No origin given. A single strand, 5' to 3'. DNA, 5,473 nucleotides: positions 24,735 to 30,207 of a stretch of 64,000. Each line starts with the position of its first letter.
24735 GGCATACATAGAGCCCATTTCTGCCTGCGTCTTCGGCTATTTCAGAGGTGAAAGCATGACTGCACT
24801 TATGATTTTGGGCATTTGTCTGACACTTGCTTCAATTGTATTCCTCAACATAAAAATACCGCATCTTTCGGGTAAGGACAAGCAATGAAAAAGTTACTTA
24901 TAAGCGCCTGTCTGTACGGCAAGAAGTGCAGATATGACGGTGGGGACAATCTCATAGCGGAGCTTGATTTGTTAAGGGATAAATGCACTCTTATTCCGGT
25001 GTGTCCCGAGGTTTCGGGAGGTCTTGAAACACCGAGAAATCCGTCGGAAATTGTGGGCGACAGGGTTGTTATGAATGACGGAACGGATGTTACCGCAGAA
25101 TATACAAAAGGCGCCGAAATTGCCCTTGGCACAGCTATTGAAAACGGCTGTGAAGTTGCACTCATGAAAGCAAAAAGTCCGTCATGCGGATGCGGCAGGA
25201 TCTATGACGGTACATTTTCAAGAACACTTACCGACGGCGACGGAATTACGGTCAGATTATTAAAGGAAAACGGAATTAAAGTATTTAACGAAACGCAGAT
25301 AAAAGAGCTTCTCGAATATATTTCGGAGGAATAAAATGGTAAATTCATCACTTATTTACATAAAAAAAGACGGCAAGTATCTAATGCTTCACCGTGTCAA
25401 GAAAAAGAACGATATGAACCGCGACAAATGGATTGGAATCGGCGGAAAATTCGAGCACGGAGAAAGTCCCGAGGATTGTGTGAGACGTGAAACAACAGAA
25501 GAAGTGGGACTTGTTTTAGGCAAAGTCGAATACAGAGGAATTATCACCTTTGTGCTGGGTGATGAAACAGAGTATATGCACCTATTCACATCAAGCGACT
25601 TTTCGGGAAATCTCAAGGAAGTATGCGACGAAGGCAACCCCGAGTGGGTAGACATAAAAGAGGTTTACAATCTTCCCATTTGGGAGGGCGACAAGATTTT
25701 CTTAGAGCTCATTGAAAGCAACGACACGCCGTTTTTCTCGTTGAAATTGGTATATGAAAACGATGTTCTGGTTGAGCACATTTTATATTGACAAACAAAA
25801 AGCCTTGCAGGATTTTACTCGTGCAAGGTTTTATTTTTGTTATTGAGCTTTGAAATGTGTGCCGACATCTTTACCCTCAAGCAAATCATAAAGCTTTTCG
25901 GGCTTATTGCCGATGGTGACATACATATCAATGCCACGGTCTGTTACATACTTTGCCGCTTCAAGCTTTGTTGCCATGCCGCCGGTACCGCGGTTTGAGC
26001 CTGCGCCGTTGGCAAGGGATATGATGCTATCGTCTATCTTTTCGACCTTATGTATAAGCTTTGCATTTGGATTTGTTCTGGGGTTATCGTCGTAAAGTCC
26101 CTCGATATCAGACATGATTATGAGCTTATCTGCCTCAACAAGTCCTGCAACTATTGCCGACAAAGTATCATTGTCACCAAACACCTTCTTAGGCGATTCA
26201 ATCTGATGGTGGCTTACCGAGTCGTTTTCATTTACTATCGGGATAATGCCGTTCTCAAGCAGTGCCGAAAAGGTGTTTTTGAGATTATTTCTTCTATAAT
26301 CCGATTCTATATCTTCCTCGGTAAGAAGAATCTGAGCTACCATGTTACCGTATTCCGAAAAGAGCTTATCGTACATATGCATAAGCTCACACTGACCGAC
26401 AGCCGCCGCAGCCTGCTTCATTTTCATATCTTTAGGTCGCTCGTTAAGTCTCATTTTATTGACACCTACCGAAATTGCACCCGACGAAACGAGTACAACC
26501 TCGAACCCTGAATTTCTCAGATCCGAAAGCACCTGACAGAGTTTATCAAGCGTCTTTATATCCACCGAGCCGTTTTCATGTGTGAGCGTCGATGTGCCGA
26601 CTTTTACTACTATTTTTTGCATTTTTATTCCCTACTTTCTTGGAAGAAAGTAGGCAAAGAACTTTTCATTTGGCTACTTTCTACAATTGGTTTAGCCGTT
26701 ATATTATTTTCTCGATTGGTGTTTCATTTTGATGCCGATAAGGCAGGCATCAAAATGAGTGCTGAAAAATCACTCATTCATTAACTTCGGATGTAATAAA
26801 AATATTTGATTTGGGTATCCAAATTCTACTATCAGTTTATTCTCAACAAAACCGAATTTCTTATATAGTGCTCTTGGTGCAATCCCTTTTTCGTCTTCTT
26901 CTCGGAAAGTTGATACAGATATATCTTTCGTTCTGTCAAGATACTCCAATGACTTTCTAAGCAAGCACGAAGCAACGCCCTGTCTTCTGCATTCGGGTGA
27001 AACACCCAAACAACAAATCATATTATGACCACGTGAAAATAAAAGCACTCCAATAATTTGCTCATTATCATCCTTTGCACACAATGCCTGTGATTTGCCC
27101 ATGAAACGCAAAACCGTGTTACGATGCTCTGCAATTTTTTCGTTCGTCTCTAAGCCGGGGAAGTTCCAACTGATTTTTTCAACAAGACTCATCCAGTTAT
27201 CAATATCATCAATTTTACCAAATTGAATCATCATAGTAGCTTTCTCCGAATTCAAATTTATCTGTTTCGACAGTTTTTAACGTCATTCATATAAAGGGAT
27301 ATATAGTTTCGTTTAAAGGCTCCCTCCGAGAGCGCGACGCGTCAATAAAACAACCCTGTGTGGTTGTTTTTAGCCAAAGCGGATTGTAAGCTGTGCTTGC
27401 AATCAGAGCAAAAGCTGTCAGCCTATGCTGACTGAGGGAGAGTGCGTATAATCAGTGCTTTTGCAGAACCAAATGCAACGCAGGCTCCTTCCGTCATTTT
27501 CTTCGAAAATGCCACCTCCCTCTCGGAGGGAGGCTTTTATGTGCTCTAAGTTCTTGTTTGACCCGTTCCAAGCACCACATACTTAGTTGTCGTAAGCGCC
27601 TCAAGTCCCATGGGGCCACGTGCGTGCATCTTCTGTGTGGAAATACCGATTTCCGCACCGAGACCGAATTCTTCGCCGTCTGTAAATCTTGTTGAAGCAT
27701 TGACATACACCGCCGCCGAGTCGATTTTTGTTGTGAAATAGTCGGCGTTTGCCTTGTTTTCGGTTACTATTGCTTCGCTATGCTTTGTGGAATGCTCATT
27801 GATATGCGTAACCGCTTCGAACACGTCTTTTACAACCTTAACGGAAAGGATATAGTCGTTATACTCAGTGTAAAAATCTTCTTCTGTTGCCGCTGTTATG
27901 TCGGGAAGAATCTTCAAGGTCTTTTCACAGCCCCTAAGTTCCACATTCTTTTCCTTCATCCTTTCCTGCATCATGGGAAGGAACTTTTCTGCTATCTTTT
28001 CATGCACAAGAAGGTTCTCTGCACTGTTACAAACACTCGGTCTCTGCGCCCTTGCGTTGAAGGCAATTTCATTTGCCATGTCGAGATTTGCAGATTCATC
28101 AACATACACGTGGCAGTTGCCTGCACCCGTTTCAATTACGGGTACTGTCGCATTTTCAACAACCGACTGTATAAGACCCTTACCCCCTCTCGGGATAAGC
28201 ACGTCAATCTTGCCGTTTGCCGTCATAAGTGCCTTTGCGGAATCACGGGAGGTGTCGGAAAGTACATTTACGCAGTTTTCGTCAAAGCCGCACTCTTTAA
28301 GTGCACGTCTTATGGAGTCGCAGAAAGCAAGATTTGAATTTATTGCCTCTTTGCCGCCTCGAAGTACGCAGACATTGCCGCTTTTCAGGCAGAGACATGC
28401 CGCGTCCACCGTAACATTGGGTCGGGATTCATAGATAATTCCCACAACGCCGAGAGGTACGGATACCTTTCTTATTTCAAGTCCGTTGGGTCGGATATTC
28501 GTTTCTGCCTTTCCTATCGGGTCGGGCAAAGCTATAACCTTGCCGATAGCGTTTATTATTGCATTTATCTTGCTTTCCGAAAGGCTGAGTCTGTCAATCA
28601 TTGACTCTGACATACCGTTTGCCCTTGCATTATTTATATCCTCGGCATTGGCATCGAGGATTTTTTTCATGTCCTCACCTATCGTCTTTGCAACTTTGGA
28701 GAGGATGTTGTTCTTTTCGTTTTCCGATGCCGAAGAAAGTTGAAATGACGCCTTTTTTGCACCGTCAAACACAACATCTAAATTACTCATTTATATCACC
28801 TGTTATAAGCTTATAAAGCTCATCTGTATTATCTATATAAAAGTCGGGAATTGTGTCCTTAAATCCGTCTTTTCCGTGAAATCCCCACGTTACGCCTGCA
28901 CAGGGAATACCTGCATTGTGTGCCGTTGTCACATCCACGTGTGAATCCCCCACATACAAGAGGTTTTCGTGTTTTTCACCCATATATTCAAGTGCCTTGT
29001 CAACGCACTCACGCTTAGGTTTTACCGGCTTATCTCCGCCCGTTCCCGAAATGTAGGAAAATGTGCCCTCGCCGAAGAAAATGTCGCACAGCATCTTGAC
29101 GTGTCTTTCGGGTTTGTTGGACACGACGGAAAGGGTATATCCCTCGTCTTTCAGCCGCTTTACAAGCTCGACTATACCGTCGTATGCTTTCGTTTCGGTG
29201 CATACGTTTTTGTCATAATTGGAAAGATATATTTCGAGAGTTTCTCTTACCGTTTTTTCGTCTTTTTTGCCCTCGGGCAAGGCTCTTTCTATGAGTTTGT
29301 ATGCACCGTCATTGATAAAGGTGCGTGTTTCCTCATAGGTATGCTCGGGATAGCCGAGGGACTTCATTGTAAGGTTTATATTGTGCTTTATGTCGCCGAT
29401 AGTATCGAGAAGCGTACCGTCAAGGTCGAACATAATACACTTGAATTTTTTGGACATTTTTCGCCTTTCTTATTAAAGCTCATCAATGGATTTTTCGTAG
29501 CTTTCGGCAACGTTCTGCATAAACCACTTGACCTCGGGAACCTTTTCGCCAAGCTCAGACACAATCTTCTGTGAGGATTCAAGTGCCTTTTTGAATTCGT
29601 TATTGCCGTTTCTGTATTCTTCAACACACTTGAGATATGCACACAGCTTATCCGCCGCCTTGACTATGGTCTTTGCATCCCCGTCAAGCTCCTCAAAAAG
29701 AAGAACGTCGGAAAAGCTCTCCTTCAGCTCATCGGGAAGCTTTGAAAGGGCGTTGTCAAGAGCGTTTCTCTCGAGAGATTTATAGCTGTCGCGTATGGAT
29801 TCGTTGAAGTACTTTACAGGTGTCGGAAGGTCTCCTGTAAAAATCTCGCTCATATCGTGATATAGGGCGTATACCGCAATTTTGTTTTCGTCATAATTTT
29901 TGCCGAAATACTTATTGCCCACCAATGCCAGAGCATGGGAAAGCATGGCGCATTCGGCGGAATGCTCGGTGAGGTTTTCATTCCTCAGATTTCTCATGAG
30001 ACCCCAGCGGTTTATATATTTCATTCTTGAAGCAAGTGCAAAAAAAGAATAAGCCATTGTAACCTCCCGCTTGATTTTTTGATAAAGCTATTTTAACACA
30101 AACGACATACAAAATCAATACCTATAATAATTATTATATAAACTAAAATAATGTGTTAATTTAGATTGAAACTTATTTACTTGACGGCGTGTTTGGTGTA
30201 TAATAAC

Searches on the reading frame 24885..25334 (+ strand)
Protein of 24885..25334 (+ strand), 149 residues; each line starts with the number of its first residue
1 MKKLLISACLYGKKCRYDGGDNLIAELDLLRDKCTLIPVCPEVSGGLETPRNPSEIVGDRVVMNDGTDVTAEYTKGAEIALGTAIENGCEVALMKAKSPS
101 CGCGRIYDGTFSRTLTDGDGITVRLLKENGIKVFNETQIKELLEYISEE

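Call 85: search_protein_families(library=pfam, proteins=[window:24885-25334:+], max_evalue=0.00001)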
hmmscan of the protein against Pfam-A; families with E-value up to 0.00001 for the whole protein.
window:24885-25334:+ (149 aa): 1 family
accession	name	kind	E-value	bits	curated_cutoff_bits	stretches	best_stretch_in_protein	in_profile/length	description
PF04463.17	2-thiour_desulf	-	4.7e-44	150.3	34.7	1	5-137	2-140/141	2-thiouracil desulfurase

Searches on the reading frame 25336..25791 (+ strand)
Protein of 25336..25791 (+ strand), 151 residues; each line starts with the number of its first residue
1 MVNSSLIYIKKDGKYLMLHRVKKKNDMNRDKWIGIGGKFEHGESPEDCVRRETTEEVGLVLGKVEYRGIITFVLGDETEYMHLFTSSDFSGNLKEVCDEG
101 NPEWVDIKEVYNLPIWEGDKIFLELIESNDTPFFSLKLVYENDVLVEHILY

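Call 85: search_protein_families(library=pfam, proteins=[window:25336-25791:+], max_evalue=0.00001)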
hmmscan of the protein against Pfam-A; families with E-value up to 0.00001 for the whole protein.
window:25336-25791:+ (151 aa): 1 family
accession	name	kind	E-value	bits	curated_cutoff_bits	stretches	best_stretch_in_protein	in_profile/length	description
PF00293.34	NUDIX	-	4.1e-17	62.9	21.1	1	9-124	11-132/134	NUDIX domain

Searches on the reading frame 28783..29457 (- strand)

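Call 85: search_protein_families(library=pfam, proteins=[window:28783-29457:-], max_evalue=0.00001)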
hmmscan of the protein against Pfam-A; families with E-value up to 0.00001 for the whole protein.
window:28783-29457:- (224 aa): 4 families
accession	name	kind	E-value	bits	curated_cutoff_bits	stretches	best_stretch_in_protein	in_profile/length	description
PF13419.12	HAD_2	-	5.5e-36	124.8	23.8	1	8-189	1-178/178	Haloacid dehalogenase-like hydrolase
PF00702.32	Hydrolase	-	1.1e-24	88.3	26.4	1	5-183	1-191/191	haloacid dehalogenase-like hydrolase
PF12710.13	HAD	-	1.6e-10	42.1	27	1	8-179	1-188/189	haloacid dehalogenase-like hydrolase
PF13242.12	Hydrolase_like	-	1.2e-08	35.2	22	1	146-213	4-74/75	HAD-hyrolase-like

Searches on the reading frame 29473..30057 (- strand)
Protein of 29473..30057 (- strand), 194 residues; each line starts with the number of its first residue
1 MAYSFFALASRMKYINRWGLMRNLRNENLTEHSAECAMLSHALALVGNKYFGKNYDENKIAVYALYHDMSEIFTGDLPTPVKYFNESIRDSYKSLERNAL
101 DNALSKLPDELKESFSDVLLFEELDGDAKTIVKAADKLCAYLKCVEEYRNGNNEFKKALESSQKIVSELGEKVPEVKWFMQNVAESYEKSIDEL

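Call 86: search_protein_families(library=pfam, proteins=[window:29473-30057:-], max_evalue=0.00001)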
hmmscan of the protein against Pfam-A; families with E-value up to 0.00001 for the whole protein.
window:29473-30057:- (194 aa): 3 families
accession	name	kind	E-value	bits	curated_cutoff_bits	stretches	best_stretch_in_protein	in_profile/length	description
PF12917.13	YfbR-like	-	6.1e-70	235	25.9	1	4-187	1-182/182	5'-deoxynucleotidase YfbR-like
PF13023.12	HD_3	-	2.3e-15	57.3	22.5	1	10-176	2-164/165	HD domain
PF01966.28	HD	-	5.5e-06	27.1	22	0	31-140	3-115/116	HD domain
